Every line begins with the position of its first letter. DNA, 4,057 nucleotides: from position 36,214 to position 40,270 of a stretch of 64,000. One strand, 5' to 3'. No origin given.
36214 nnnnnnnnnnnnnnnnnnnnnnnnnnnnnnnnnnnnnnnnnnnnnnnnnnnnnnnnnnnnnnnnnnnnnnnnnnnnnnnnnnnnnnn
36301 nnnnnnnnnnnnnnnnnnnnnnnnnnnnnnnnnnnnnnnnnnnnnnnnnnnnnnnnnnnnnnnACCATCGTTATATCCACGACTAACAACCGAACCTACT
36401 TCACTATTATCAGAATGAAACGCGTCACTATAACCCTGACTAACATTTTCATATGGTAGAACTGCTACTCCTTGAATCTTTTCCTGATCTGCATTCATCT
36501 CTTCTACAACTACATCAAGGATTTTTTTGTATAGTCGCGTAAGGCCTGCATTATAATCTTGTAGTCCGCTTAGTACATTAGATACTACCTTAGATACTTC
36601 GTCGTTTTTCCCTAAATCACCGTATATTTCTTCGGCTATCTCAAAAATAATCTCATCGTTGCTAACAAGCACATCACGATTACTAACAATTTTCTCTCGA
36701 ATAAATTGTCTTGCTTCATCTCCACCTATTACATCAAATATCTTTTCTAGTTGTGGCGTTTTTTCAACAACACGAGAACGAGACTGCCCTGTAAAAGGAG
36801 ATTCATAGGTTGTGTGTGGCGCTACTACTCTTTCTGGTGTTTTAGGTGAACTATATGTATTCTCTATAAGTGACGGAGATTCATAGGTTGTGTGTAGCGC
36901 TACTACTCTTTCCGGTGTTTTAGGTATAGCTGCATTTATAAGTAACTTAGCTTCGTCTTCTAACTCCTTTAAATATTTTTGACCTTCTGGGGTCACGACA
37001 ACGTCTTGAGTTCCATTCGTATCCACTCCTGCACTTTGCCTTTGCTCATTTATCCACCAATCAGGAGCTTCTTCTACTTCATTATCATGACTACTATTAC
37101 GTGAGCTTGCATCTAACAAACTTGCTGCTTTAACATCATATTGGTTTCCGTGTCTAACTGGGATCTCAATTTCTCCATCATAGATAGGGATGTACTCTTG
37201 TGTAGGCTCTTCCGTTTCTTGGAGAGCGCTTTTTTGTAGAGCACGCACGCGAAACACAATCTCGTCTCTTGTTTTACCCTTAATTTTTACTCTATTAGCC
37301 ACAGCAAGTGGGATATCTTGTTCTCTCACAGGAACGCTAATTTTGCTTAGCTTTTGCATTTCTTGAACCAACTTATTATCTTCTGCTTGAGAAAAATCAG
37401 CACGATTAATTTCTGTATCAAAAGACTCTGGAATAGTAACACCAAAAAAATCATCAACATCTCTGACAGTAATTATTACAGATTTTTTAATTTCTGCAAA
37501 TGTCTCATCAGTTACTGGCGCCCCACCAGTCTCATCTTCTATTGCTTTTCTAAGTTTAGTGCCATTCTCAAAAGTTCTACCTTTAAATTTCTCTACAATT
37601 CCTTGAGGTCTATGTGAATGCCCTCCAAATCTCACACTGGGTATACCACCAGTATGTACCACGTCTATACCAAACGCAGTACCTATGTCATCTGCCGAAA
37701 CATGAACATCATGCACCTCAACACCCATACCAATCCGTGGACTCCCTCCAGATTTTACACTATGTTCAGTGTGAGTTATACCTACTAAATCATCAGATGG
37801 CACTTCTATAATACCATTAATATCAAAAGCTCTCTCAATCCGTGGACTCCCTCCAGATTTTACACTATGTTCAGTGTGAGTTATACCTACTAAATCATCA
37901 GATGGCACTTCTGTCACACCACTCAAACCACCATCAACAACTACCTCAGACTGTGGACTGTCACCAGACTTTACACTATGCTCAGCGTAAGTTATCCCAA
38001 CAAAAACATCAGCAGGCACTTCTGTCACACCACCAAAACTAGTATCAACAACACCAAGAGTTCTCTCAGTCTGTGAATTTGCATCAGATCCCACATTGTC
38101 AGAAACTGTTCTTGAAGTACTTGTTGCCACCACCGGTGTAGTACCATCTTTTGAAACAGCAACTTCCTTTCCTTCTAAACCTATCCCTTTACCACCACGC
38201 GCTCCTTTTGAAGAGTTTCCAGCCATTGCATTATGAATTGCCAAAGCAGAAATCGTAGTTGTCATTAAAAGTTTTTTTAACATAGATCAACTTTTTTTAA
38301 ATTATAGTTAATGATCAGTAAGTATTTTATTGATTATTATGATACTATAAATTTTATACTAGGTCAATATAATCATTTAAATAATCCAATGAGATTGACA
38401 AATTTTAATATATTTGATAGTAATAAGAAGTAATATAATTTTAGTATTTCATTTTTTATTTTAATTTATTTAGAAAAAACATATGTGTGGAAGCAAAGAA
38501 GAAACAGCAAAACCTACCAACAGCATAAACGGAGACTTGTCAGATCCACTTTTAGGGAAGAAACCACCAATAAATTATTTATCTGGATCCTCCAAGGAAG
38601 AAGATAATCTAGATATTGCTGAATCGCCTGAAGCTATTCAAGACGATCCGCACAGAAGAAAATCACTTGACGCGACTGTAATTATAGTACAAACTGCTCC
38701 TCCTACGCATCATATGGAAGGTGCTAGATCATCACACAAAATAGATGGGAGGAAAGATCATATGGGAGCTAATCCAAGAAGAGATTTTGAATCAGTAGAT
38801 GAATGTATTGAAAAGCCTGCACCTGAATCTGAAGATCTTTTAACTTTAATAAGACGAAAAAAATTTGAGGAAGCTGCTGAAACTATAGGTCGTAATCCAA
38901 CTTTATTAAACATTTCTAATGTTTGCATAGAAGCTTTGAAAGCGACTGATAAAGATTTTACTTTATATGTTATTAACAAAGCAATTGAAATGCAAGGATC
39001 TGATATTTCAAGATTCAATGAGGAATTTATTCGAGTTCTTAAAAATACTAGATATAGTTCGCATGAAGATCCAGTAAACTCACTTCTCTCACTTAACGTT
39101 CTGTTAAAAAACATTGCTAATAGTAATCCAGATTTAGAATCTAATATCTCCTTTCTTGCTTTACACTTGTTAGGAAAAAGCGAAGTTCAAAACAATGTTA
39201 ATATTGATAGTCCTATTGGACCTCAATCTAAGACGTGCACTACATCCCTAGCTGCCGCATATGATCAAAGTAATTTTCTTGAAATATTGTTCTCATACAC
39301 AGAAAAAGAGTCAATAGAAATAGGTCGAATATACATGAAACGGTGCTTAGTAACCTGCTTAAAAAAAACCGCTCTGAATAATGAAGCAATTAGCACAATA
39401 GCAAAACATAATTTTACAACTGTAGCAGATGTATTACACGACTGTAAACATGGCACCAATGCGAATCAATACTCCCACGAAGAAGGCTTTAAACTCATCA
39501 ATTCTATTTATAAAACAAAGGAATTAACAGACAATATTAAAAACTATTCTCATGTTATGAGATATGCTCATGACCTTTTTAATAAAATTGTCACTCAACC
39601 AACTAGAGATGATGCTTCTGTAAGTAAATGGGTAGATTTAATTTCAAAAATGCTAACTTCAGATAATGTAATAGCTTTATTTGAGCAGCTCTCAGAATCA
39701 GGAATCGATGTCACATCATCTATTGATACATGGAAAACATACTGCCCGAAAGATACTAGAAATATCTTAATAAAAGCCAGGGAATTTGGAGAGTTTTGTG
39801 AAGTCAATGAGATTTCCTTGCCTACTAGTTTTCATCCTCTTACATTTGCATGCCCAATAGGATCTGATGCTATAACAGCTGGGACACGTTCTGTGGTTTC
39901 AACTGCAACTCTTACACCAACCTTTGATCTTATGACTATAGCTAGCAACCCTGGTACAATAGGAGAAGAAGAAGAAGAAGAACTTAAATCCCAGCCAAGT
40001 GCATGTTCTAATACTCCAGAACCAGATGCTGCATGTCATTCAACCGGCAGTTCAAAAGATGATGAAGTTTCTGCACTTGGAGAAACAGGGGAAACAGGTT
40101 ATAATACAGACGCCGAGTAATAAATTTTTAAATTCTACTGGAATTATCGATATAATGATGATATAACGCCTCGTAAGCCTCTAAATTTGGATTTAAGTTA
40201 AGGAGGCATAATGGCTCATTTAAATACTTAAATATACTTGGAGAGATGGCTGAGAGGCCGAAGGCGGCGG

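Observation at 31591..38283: Giant autotransporter whose roughly 1200-aa passenger core is a compositional alien: about 50% G+C, GNN-codon-dominated, Val/Ala/Glu/Gly/Asp(+His/Pro) polymer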

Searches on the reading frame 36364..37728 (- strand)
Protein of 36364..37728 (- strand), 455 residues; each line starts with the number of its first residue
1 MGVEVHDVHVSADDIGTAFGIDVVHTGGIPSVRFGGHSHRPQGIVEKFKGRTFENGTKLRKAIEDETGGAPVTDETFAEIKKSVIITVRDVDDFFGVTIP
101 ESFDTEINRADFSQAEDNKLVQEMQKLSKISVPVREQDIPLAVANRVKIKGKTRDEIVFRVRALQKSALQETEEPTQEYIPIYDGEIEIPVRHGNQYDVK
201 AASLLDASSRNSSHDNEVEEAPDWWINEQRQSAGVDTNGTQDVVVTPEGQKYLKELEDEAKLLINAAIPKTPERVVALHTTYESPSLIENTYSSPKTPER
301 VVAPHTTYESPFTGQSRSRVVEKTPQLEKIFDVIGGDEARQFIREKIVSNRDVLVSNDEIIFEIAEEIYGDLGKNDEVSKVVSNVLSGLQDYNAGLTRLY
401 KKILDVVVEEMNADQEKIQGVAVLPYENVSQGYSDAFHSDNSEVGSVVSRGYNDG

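Call 43: predict_structure(protein=window:36364-37728:-)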
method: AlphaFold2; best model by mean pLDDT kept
length: 455 residues; sequences in the alignment: 1
mean_pLDDT: 39.3   pTM: 0.19
mean pLDDT of the five models: 39.3, 38.3, 34.5, 32.8, 31.3
residues with pLDDT >= 90: 0; 70-90: 42; 50-70: 45; < 50: 368
segments of 3 or more residues with pLDDT < 50: 1-11, 15-17, 19-42, 88-117, 119-245, 263-375, 377-383, 414-455
pLDDT, mean of each block of 10 residues (from residue 1): 38 46 42 34 71 80 82 75 61 30 27 43 36 22 24 32 31 28 27 28 29 31 36 33 45 62 43 26 24 28 27 27 32 39 35 32 40 43 50 51 53 42 30 31 28 27
secondary structure, 60 per line:
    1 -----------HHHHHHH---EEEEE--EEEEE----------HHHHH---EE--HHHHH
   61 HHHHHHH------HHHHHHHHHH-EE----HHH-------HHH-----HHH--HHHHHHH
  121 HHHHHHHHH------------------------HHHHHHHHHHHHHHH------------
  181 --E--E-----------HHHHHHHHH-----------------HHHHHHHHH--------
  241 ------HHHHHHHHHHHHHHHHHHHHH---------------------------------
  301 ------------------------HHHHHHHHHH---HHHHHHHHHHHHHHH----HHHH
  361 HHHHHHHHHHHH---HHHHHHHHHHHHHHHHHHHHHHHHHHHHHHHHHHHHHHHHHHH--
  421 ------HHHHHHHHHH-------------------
elements in order: H12-18 E22-26 E29-33 H44-48 H56-67 H74-83 H114-129 H154-168 H198-206 H224-232 H247-267 H325-334 H338-352 H357-372 H376-418 H427-436

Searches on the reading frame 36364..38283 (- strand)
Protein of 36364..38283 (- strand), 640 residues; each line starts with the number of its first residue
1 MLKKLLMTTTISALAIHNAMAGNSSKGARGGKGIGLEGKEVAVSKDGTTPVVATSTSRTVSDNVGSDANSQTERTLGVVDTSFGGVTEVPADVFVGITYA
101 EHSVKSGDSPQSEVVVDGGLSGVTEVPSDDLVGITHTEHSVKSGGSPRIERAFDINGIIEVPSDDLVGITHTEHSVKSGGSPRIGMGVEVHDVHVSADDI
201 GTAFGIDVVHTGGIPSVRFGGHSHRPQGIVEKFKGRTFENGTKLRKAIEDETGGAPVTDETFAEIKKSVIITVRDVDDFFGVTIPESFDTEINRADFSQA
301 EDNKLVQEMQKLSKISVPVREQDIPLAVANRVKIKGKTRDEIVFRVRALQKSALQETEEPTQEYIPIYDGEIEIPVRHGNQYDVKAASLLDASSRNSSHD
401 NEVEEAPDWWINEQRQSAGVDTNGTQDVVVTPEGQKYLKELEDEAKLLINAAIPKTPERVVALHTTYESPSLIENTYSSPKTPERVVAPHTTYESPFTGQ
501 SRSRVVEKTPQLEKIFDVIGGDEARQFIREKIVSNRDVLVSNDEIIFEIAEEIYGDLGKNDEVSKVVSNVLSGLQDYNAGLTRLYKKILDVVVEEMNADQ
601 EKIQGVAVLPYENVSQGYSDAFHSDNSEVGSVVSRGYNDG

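Call 24: find_homologous_proteins(query=window:36364-38283:-, max_evalue=0.001)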
Query window:36364-38283:-: 8000 candidates shared short words with the query, none scored E <= 0.001.

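Call 34: search_protein_families(library=pfam, proteins=[window:36364-38283:-], max_evalue=10)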
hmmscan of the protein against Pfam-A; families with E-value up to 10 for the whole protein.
window:36364-38283:- (640 aa): 0 families

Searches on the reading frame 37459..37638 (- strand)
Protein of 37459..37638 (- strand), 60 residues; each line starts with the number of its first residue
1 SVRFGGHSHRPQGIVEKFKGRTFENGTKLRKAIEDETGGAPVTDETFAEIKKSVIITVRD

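Call 66: search_protein_families(library=pfam, proteins=[window:37459-37638:-], max_evalue=10)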
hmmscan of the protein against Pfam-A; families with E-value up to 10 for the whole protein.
seq(60 aa): 1 family
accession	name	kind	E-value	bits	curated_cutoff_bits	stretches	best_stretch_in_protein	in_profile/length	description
PF21431.3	Col-Pyo_DNase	-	0.08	13.6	27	1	11-55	27-71/124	Colicin/Pyocin-S2, DNase domain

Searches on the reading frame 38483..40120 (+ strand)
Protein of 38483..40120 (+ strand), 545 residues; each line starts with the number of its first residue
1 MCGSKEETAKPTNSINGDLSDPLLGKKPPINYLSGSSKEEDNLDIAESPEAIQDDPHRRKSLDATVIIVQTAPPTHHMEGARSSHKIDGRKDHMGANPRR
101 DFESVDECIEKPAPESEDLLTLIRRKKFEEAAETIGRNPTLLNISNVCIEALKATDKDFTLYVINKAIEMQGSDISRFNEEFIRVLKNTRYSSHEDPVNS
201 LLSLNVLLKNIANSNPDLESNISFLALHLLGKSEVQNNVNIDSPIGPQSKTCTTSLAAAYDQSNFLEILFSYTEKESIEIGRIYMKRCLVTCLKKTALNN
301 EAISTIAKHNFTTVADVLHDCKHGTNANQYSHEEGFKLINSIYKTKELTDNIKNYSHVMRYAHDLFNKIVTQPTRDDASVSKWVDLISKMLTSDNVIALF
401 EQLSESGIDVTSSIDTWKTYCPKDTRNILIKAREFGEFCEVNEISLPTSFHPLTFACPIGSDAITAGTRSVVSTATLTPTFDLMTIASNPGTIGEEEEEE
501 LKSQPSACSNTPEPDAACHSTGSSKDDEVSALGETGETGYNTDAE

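Call 5: search_protein_families(library=pfam, proteins=[window:38483-40120:+], max_evalue=0.01)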
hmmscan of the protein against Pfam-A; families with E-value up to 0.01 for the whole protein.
window:38483-40120:+ (545 aa): 0 families

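Call 8: search_protein_families(library=ncbifam, proteins=[window:38483-40120:+], max_evalue=0.001)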
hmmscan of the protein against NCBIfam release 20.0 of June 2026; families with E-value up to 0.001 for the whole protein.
window:38483-40120:+ (545 aa): 0 families

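Call 34: search_protein_families(library=pfam, proteins=[window:38483-40120:+], max_evalue=10)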
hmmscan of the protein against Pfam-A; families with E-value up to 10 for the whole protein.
window:38483-40120:+ (545 aa): 1 family
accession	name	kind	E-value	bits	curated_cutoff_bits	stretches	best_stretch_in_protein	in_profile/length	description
PF18717.6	CxC4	-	0.12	12.6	26.9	1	352-393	70-111/130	CxC4 like cysteine cluster associated with KDZ transposases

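Call 58: search_solved_structures(query=window:38483-40120:+, max_evalue=10)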
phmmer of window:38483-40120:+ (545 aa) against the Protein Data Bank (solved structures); distinct sequences matched with E-value up to 10: 6.
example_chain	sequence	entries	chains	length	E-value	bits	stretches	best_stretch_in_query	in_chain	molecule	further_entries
2wvb_A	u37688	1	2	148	0.035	16.1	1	180-285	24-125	PUTATIVE NICKEL-RESPONSIVE REGULATOR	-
2wvc_A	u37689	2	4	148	0.075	14.9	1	180-285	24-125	PUTATIVE NICKEL-RESPONSIVE REGULATOR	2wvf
3pht_A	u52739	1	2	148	0.34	12.8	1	180-285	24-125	Putative nickel-responsive regulator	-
2ca9_A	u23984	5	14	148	0.55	12.1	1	180-285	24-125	PUTATIVE NICKEL-RESPONSIVE REGULATOR | nickel-responsive regulator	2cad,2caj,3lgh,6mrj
3fkq_A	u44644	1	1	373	1.1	11.1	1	149-225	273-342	NtrC-like two-domain protein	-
2wve_A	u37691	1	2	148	1.2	11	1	180-285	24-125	PUTATIVE NICKEL-RESPONSIVE REGULATOR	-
